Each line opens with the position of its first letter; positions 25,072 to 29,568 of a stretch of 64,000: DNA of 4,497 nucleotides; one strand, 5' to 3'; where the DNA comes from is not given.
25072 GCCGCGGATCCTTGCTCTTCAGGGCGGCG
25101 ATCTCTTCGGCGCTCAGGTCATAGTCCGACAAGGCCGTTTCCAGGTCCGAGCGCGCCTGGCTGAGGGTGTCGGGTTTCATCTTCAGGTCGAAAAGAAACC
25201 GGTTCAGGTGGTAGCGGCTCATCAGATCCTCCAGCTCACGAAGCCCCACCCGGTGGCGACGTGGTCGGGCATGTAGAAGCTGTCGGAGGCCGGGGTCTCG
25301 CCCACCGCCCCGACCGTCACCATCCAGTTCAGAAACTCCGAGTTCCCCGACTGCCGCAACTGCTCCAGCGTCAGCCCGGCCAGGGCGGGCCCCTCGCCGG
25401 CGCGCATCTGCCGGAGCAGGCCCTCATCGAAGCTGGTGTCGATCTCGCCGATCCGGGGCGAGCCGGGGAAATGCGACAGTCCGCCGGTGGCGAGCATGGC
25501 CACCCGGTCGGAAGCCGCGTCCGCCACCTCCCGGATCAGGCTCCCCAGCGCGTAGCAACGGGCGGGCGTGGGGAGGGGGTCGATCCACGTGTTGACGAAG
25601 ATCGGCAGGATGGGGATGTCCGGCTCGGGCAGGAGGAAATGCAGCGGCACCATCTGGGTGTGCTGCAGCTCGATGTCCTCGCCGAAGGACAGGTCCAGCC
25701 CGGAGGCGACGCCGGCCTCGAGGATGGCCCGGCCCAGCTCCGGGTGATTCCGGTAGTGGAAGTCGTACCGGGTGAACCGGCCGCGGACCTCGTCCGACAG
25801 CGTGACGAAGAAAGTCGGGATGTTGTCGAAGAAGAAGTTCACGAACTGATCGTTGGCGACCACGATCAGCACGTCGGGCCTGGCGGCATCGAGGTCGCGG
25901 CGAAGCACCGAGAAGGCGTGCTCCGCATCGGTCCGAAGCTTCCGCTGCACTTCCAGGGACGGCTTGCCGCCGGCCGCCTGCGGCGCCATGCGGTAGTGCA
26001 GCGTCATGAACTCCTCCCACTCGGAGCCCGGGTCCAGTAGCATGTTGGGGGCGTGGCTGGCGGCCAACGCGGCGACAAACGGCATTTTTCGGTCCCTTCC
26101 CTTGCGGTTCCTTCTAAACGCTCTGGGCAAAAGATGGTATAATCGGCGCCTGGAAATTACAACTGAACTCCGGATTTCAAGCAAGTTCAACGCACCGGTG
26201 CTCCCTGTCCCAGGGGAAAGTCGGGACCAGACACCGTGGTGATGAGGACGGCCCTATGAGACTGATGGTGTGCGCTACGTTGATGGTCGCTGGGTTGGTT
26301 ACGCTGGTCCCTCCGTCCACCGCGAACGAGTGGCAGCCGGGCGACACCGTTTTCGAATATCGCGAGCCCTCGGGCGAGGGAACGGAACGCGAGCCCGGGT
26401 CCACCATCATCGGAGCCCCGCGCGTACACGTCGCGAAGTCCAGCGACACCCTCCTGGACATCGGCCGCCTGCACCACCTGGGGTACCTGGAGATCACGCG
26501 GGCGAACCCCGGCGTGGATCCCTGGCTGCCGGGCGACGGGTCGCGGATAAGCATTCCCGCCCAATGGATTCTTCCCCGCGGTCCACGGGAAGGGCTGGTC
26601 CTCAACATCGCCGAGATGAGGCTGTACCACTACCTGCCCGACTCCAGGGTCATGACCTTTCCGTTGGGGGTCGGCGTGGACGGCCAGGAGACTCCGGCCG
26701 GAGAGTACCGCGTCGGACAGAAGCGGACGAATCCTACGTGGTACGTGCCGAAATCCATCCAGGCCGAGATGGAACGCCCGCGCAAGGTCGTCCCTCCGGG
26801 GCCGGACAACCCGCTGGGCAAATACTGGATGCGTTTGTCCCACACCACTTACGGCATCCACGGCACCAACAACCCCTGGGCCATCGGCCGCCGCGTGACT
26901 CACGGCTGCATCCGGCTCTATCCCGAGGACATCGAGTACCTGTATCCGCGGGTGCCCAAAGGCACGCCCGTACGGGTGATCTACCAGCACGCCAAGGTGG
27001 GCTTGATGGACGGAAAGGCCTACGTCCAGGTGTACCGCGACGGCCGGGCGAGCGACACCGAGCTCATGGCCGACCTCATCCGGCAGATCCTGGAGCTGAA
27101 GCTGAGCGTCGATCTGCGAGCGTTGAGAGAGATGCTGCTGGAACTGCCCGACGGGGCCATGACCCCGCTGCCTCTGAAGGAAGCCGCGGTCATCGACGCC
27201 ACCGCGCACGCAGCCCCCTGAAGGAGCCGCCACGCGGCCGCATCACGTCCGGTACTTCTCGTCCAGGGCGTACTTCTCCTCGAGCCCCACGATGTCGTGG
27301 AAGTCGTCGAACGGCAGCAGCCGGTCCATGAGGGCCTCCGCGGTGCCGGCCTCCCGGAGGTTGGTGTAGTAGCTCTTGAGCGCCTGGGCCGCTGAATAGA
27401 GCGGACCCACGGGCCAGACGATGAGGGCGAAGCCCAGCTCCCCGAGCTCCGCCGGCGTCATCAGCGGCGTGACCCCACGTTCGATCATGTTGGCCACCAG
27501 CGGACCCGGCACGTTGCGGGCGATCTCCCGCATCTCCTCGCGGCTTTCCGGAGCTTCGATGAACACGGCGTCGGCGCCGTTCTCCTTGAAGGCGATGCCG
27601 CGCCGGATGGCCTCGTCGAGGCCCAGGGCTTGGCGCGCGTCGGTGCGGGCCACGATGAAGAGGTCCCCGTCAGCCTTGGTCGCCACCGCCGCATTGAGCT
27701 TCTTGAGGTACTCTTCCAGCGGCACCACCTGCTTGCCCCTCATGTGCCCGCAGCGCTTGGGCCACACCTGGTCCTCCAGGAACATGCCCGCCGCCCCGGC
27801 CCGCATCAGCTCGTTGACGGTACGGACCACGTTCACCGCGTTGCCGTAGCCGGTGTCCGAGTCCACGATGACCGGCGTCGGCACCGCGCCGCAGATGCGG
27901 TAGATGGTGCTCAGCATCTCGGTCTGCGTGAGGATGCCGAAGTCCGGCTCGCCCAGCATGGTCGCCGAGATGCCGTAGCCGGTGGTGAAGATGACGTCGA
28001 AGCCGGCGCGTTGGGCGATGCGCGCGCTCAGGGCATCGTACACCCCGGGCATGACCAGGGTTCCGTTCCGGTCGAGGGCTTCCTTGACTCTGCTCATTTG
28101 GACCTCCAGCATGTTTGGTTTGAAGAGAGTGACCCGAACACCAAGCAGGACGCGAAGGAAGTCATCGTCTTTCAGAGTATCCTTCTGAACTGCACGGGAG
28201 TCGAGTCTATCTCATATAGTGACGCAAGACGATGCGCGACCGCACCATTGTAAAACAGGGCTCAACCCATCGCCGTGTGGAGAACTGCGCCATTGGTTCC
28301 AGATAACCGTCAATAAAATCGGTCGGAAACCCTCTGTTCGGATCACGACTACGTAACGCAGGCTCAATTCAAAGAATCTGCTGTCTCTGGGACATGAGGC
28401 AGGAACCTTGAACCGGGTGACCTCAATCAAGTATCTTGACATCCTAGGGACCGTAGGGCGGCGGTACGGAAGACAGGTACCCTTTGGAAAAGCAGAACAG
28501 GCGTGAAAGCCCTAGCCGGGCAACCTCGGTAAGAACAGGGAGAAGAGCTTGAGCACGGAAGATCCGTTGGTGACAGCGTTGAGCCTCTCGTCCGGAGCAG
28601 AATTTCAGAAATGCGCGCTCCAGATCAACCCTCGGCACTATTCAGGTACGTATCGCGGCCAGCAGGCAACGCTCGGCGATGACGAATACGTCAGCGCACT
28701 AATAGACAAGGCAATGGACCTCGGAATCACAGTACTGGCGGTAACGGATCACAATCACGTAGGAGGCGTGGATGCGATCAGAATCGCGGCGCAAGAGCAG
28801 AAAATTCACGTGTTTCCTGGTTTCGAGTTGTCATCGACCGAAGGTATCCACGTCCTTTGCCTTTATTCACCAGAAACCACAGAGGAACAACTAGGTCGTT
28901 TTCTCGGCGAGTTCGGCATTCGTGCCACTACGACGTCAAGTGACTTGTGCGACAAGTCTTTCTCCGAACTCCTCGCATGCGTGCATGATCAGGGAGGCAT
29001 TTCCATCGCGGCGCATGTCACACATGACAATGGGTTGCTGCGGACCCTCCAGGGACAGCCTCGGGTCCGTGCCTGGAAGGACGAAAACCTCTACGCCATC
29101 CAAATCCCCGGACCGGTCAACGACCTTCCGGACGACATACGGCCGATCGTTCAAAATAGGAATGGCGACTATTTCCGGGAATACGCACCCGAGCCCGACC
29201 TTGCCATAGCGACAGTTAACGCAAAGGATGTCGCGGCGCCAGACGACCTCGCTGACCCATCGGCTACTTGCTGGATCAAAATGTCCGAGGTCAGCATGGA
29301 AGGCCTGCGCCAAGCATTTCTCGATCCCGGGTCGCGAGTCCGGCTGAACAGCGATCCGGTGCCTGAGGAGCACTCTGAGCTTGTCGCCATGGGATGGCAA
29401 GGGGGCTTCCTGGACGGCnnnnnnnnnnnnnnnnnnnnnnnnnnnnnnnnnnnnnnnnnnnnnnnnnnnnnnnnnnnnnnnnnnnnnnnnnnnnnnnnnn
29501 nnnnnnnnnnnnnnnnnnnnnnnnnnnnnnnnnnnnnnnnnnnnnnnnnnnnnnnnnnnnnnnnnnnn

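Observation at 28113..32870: Low-GC two-gene islet: PHP-nuclease::SMC-like ABC ATPase (Ppl-like) tightly coupled to a COG2865 Schlafen-like AlbA_2/HATPase_c_4 protein, a candidate undescribed defence module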

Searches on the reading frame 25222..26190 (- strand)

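Call 69: search_protein_families(library=pfam, proteins=[window:25222-26190:-], max_evalue=0.0001)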
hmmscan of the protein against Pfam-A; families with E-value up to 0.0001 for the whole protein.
window:25222-26190:- (322 aa): 1 family
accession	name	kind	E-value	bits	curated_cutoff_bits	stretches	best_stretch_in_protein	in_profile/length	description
PF02900.23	LigB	-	1.9e-31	109.6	26.3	1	82-299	20-247/269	Catalytic LigB subunit of aromatic ring-opening dioxygenase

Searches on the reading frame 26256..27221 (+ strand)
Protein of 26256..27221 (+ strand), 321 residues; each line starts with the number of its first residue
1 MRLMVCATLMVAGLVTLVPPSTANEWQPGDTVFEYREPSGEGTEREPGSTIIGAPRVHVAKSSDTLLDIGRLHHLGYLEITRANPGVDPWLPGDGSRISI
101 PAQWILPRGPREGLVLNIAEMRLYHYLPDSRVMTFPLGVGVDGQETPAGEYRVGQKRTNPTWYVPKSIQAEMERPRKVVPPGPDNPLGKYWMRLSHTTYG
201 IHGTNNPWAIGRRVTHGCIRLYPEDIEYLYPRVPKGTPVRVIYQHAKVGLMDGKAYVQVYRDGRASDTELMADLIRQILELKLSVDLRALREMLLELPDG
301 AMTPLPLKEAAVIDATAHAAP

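Call 69: search_protein_families(library=pfam, proteins=[window:26256-27221:+], max_evalue=0.0001)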
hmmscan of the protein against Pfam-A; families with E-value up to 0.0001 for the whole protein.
window:26256-27221:+ (321 aa): 1 family
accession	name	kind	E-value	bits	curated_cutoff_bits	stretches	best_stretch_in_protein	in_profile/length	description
PF03734.19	YkuD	-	5.5e-28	98.8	23.4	1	114-241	4-146/146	L,D-transpeptidase catalytic domain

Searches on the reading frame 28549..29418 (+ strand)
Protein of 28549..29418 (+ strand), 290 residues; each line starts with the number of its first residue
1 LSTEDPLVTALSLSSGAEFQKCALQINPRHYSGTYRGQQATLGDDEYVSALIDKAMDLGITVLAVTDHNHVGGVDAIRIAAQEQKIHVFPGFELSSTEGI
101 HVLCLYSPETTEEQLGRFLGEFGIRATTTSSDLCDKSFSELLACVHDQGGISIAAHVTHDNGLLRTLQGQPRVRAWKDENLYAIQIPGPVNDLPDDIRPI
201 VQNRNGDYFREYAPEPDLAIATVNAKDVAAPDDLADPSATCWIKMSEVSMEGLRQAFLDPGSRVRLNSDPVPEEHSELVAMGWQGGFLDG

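Call 52: predict_structure(alignment_id=A1)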
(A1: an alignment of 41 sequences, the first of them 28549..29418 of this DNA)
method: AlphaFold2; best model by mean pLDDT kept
length: 290 residues; sequences in the alignment: 41
mean_pLDDT: 86.5   pTM: 0.84
mean pLDDT of the five models: 86.5, 86.1, 77.8, 77.2, 72.7
residues with pLDDT >= 90: 198; 70-90: 55; 50-70: 10; < 50: 27
segments of 3 or more residues with pLDDT < 50: 9-14, 275-290
pLDDT, mean of each block of 10 residues (from residue 1): 48 65 92 78 90 97 95 92 95 95 97 95 80 93 98 91 91 96 92 93 96 93 92 93 93 94 84 55 38
secondary structure, 60 per line:
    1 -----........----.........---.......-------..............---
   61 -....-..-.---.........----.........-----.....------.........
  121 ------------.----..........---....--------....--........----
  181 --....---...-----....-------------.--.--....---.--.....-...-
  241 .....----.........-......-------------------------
elements in order: H6-13 E18-26 H30-36 H44-57 E62-65 H74-82 E87-95 E101-105 H112-120 H138-147 E151-154 H163-166 H169-176 E183-186 H198-201 E221-224 H231-235 E241-245 H250-258 H260-263

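Call 55: fold_search(model_id=the predicted structure, library=pdb)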
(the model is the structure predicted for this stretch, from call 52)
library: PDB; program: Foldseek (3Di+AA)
matches with E <= 10: 898; with E <= 0.001: 19
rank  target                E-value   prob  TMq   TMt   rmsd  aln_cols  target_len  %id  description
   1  7ug9                  2.6e-07  1.00  0.39  0.52   4.6       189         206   17  Crystal structure of RNase AM PHP domain (released 2022-08-31)
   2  7k30_A                3.1e-07  1.00  0.56  0.43   4.9       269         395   12  Crystal structure of Endonuclease Q complex with 27-mer duplex substrate with dU at the active site (released 2021-03-17)
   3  3e0f                  5.4e-07  1.00  0.39  0.40   9.4       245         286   18  Crystal structure of a putative metal-dependent phosphoesterase (bad_1165) from bifidobacterium adolescentis atcc 15703  (released 2008-09-02)
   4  5zb8_B                1.0e-06  1.00  0.56  0.42   4.9       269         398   12  Crystal structure of the novel lesion-specific endonuclease PfuEndoQ from Pyrococcus furiosus (released 2018-04-04)
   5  9etk                  1.3e-06  1.00  0.43  0.44   8.1       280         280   16  Crystal structure of Vibrio cholerae RNase AM (released 2024-09-11)
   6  3o0f                  2.1e-06  1.00  0.39  0.39   8.8       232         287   16  Crystal structure of a putative metal-dependent phosphoesterase (BAD_1165) from bifidobacterium adolescentis atcc 15703  (released 2010-08-25)
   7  5zb8_C                3.0e-06  1.00  0.56  0.42   4.9       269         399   12  Crystal structure of the novel lesion-specific endonuclease PfuEndoQ from Pyrococcus furiosus (released 2018-04-04)
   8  5zb8_A                4.9e-06  1.00  0.57  0.43   4.7       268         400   12  Crystal structure of the novel lesion-specific endonuclease PfuEndoQ from Pyrococcus furiosus (released 2018-04-04)
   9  3f2c_A                1.2e-04  1.00  0.41  0.14   5.5       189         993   18  DNA Polymerase PolC from Geobacillus kaustophilus complex with DNA, dGTP and Mn (released 2009-01-20)
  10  2yb1                  1.5e-04  1.00  0.43  0.44   8.7       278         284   16  Structure of an amidohydrolase from Chromobacterium violaceum (EFI target EFI-500202) with bound Mn, AMP and phosphate. (released 2011-03-16)
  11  5fkv_A                2.1e-04  1.00  0.34  0.10   4.7       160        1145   16  cryo-EM structure of the E. coli replicative DNA polymerase complex bound to DNA (DNA polymerase III alpha, beta, epsi (released 2015-11-25)
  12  4gx9_C                4.1e-04  1.00  0.36  0.34   4.6       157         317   16  Crystal structure of a DNA polymerase III alpha-epsilon chimera (released 2013-04-03)
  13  4gx8_B                4.9e-04  1.00  0.36  0.34   4.6       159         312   15  Crystal structure of a DNA polymerase III alpha-epsilon chimera (released 2013-04-03)
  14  3f2b_A                4.9e-04  1.00  0.39  0.13   5.4       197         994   17  DNA Polymerase PolC from Geobacillus kaustophilus complex with DNA, dGTP, Mg and Zn (released 2009-01-20)
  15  3e0d_A                5.2e-04  1.00  0.37  0.11   5.7       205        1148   12  Insights into the Replisome from the Crystral Structure of the Ternary Complex of the Eubacterial DNA Polymerase III a (released 2008-09-23)
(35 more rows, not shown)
